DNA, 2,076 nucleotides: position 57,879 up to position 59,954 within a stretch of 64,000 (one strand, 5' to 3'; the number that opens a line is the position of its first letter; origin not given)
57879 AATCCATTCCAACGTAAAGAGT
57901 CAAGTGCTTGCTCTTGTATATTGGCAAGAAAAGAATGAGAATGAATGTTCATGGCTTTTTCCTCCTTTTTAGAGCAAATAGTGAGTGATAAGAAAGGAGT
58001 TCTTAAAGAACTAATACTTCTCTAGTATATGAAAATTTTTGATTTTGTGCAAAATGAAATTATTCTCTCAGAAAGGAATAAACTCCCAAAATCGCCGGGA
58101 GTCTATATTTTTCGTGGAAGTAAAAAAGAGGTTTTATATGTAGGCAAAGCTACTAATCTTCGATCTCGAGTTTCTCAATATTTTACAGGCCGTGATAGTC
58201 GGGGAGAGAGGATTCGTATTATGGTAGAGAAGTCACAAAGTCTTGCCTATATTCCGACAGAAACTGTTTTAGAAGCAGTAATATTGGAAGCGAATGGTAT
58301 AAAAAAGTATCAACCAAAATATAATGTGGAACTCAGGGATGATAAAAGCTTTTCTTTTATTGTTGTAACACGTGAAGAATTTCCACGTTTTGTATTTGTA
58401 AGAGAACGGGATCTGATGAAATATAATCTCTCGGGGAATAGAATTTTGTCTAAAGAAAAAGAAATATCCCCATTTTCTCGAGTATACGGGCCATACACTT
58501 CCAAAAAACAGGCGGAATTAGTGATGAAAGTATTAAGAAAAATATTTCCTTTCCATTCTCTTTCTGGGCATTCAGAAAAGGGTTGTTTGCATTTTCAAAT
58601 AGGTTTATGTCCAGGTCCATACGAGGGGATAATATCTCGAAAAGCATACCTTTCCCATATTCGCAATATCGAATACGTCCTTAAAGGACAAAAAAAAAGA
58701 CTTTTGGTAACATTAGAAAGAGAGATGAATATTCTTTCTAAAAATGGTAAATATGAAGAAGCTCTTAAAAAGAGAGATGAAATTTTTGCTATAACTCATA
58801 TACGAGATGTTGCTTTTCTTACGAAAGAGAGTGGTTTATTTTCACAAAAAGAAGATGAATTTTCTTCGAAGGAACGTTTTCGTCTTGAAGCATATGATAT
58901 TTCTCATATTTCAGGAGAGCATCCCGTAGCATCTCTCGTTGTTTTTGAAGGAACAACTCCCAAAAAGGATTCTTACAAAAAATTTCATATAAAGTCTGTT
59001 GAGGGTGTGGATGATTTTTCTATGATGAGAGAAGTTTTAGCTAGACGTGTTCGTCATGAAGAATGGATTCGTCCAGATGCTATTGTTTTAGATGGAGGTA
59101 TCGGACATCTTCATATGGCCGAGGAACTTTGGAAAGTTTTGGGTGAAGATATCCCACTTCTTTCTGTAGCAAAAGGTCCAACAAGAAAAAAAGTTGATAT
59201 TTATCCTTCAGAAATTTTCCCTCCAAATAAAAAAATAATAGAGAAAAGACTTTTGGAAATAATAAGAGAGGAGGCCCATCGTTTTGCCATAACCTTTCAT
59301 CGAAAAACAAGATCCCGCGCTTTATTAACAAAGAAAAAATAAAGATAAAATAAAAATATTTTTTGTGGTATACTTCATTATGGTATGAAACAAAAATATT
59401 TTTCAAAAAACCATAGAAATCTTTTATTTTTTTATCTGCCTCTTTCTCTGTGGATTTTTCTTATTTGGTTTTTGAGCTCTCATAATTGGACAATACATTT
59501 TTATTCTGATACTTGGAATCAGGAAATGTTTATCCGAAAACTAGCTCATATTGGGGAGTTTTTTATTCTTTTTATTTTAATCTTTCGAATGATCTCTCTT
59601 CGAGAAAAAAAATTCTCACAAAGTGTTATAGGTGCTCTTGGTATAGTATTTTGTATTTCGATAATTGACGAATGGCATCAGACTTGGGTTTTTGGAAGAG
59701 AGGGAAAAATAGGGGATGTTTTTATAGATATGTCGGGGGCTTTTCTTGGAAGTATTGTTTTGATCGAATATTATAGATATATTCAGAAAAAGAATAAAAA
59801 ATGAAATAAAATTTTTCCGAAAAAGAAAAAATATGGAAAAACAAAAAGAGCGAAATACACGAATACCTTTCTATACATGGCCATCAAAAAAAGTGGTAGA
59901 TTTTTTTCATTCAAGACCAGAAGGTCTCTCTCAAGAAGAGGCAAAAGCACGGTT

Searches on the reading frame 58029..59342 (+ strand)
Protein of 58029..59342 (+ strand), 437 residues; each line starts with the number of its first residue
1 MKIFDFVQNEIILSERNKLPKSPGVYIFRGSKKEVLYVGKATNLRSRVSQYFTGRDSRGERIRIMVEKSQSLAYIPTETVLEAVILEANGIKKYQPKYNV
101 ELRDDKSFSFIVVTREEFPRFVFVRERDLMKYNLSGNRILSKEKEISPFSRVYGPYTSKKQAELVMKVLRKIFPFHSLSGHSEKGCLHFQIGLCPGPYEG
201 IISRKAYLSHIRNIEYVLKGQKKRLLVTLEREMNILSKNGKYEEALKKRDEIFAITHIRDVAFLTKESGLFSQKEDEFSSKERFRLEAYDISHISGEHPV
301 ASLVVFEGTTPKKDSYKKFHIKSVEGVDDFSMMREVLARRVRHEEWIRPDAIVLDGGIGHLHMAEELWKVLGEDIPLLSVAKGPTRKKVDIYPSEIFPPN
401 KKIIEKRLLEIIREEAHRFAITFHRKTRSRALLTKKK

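Call 95: search_protein_families(library=pfam, proteins=[window:58029-59342:+], max_evalue=0.001)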
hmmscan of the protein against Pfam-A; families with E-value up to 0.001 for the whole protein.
window:58029-59342:+ (437 aa): 3 families
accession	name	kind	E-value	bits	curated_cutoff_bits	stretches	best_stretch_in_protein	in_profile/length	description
PF08459.17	UvrC_RNaseH_dom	-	2.2e-37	128.8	22.3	1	284-421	11-159/159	UvrC RNAse H endonuclease domain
PF01541.30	GIY-YIG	-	3.7e-09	37.2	22.6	1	23-99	2-78/78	GIY-YIG catalytic domain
PF02151.25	UVR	-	4.4e-06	26.7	21.5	1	223-255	1-33/36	UvrB/uvrC motif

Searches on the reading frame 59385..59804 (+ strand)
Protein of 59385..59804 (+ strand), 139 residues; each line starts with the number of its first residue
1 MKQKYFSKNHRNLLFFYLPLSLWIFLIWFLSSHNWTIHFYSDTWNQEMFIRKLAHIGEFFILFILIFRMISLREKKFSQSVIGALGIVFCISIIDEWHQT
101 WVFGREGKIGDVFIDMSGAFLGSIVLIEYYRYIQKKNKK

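Call 89: search_protein_families(library=pfam, proteins=[window:59385-59804:+], max_evalue=0.001)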
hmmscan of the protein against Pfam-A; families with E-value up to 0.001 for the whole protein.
window:59385-59804:+ (139 aa): 1 family
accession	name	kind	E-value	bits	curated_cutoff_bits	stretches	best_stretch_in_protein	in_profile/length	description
PF04892.17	VanZ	-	7.6e-14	52.9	30.1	1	16-126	1-122/126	VanZ like family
